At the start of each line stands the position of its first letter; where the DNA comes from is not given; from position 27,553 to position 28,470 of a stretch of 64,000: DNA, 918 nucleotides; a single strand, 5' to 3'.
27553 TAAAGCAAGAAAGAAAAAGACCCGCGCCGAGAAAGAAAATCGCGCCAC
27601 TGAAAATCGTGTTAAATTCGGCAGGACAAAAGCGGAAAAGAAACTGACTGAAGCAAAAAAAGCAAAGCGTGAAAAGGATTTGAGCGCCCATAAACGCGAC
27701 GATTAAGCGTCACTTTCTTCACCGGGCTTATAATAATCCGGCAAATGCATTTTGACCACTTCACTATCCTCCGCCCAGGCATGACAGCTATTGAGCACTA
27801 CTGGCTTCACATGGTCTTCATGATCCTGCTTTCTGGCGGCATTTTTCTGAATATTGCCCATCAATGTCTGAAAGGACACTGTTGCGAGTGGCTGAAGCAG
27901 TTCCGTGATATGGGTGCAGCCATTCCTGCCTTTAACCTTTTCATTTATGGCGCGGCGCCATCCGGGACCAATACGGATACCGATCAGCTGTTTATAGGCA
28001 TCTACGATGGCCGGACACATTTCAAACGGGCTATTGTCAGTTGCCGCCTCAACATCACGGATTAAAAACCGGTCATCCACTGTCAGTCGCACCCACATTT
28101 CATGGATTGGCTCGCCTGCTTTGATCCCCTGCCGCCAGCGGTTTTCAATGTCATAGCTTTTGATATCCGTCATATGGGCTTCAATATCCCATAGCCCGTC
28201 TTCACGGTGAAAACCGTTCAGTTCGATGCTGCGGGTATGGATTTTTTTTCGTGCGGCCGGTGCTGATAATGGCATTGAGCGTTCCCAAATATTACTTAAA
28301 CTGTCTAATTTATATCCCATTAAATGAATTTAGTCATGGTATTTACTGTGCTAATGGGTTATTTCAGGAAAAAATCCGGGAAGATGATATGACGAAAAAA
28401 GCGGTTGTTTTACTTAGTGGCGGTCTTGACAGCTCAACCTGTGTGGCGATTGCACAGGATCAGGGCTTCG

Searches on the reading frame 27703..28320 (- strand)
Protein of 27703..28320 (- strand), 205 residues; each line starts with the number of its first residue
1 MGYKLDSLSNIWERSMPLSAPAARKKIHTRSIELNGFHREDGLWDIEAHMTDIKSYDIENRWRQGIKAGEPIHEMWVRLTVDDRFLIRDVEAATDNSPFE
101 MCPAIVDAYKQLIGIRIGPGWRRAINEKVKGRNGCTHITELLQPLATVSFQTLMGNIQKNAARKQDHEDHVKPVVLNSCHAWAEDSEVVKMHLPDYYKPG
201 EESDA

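Call 13: search_protein_families(library=pfam, proteins=[window:27703-28320:-], max_evalue=0.001)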
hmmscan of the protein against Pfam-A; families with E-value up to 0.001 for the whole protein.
window:27703-28320:- (205 aa): 1 family
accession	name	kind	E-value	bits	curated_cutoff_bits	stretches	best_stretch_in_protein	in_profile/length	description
PF11136.13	DUF2889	-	3.1e-46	157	25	1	28-151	1-123/123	Protein of unknown function (DUF2889)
